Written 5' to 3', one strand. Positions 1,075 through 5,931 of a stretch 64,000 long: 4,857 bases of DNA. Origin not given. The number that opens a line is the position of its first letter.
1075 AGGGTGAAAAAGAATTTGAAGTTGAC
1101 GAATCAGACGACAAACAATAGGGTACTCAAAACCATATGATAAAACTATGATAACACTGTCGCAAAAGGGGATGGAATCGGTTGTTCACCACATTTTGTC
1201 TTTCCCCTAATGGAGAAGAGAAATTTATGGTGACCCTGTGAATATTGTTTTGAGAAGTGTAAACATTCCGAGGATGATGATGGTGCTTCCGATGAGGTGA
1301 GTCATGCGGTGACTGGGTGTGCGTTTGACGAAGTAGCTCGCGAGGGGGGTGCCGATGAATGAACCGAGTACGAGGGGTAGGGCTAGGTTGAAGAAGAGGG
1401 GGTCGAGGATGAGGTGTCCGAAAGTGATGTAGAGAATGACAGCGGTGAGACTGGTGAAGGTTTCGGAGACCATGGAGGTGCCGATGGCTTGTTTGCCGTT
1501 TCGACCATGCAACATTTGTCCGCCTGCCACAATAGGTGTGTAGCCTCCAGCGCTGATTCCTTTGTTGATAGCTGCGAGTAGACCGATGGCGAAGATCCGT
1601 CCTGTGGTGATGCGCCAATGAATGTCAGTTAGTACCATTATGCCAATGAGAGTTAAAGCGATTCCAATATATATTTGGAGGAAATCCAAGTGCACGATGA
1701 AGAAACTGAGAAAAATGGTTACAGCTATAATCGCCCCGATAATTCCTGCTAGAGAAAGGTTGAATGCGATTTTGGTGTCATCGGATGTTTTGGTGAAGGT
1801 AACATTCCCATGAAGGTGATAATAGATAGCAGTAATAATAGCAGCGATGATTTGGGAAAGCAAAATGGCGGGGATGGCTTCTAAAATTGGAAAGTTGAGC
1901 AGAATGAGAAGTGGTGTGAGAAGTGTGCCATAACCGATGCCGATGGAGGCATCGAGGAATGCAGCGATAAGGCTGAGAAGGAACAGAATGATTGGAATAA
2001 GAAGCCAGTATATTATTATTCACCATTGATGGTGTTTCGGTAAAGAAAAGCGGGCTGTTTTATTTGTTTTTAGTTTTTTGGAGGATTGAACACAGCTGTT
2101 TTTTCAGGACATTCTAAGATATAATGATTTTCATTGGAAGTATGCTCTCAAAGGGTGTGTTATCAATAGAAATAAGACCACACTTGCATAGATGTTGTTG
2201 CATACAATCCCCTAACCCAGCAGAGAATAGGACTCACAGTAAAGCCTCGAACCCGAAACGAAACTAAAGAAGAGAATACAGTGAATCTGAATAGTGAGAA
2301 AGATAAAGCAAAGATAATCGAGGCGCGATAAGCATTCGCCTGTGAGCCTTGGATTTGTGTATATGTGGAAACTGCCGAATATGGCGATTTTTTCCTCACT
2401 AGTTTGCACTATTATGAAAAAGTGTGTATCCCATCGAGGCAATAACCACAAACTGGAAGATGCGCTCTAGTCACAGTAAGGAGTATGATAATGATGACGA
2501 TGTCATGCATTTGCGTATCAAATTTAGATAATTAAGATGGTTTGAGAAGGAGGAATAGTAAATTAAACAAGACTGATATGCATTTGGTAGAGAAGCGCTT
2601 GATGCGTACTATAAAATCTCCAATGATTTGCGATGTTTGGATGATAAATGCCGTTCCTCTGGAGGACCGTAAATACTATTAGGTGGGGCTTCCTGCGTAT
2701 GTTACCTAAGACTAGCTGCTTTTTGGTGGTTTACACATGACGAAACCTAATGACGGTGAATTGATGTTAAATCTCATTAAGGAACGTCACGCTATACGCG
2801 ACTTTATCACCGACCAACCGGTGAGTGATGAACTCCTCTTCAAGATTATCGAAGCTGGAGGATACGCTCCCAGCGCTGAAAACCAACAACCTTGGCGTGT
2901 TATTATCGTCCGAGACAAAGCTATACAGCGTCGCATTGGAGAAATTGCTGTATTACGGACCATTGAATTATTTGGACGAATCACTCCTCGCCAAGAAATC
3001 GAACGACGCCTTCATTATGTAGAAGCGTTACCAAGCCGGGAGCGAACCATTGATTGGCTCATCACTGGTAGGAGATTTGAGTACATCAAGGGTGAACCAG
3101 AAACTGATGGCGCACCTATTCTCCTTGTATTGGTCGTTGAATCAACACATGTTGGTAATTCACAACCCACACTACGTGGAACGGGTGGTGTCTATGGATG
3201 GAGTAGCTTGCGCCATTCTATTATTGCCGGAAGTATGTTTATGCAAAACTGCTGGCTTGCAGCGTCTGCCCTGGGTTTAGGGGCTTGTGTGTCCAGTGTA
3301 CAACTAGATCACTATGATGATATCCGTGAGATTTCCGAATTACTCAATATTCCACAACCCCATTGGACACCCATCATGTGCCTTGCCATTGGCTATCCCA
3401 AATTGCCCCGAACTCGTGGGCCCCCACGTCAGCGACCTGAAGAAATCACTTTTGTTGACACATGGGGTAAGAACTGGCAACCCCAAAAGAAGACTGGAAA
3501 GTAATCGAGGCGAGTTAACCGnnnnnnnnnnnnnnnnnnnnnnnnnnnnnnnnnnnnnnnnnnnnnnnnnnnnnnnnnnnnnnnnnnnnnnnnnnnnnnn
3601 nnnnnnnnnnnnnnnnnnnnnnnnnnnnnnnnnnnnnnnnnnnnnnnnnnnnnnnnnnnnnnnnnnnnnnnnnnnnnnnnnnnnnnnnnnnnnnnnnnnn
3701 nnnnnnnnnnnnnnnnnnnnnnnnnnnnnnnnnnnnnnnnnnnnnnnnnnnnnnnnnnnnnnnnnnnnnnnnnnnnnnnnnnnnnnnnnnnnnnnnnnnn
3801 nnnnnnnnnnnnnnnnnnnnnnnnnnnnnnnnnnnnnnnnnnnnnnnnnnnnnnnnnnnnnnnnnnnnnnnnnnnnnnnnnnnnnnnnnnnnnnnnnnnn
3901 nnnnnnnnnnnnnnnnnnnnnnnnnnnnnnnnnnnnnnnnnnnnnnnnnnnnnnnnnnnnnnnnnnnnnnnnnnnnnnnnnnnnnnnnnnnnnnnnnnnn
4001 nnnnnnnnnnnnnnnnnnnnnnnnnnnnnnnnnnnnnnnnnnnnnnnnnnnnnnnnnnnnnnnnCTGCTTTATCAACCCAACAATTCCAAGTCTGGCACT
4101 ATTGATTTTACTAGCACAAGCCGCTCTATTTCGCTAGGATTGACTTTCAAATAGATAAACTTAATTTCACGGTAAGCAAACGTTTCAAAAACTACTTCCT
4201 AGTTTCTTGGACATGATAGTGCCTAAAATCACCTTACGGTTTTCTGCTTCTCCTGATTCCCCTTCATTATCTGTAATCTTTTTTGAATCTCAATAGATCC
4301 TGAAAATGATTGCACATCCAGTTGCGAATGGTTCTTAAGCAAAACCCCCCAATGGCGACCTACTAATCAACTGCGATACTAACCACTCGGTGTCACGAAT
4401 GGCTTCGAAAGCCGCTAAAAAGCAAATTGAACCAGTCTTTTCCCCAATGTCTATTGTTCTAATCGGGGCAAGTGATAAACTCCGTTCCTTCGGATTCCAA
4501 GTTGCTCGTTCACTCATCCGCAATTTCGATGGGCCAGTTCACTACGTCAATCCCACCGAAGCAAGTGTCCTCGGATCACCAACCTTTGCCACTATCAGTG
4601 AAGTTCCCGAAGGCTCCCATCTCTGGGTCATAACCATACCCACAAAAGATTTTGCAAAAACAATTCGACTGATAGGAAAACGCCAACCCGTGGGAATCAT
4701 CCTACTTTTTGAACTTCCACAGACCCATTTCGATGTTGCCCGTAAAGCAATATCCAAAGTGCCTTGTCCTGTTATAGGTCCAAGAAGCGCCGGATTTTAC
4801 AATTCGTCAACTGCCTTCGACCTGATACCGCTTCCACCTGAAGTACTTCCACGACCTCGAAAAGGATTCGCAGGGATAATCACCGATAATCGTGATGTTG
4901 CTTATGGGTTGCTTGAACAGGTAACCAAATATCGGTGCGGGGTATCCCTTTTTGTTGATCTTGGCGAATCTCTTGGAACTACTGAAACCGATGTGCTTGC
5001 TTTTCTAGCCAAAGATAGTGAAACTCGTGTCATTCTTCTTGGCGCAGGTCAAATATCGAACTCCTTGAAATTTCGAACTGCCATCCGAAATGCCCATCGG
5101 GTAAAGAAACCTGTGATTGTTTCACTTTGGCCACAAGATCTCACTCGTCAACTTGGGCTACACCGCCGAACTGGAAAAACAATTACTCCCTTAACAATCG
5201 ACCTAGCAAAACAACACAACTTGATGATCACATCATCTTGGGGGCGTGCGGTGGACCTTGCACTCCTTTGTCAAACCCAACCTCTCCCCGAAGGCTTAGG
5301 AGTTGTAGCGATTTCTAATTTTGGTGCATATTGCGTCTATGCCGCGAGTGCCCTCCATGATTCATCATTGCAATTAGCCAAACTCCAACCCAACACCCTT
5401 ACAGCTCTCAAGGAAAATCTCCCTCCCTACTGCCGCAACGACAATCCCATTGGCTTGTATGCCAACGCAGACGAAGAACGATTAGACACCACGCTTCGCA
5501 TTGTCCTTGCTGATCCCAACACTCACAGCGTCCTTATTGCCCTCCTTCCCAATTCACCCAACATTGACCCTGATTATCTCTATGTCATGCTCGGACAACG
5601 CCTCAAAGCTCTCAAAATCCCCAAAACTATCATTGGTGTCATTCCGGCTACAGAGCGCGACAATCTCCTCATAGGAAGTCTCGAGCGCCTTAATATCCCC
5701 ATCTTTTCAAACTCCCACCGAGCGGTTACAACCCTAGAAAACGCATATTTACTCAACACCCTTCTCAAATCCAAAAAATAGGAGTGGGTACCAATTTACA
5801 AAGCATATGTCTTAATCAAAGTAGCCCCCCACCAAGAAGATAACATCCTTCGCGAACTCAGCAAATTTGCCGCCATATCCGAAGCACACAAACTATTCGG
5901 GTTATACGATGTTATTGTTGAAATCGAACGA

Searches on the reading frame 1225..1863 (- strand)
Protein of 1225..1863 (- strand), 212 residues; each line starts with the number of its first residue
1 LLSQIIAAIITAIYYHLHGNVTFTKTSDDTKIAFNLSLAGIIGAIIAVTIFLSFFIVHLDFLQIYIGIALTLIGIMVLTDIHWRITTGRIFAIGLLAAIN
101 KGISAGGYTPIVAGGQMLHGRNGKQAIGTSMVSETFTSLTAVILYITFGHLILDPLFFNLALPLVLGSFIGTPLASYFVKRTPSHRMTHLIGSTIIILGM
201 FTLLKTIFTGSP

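Call 39: search_protein_families(library=pfam, proteins=[window:1225-1863:-], max_evalue=0.001)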
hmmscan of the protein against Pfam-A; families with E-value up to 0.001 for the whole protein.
window:1225-1863:- (212 aa): 1 family
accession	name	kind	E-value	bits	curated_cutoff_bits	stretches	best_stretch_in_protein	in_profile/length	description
PF01925.25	TauE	-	1.1e-13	51.8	32.6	1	3-200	43-235/237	Sulfite exporter TauE/SafE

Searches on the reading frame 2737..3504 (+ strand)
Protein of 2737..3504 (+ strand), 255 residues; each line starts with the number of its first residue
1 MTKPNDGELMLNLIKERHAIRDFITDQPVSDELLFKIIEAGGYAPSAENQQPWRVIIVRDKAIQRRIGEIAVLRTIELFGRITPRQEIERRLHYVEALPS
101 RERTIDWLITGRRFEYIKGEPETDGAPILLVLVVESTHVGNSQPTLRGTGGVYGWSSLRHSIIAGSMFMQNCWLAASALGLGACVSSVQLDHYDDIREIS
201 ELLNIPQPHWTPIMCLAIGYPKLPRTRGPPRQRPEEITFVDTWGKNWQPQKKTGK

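Call 39: search_protein_families(library=pfam, proteins=[window:2737-3504:+], max_evalue=0.001)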
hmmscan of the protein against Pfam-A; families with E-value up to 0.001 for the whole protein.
window:2737-3504:+ (255 aa): 2 families
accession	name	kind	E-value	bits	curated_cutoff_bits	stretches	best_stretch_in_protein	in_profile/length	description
PF00881.29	Nitroreductase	-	1.3e-23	84.4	23.5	1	14-220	1-167/167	Nitroreductase family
PF14512.11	TM1586_NiRdase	-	1.4e-06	28.5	27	1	30-74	156-200/215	Putative TM nitroreductase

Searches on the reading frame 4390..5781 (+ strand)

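Call 39: search_protein_families(library=pfam, proteins=[window:4390-5781:+], max_evalue=0.001)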
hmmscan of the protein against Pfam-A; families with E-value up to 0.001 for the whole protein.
window:4390-5781:+ (463 aa): 3 families
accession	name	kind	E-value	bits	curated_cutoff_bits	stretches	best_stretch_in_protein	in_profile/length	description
PF13607.11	Succ_CoA_lig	-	4.2e-13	49.7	27.4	1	162-245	5-87/138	Succinyl-CoA ligase like flavodoxin domain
PF13380.12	CoA_binding_2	-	2.7e-10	41.1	22.8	1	21-135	2-112/116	CoA binding domain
PF19045.5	Ligase_CoA_2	-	2.2e-05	25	23.7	1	305-384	1-80/162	Ligase-CoA domain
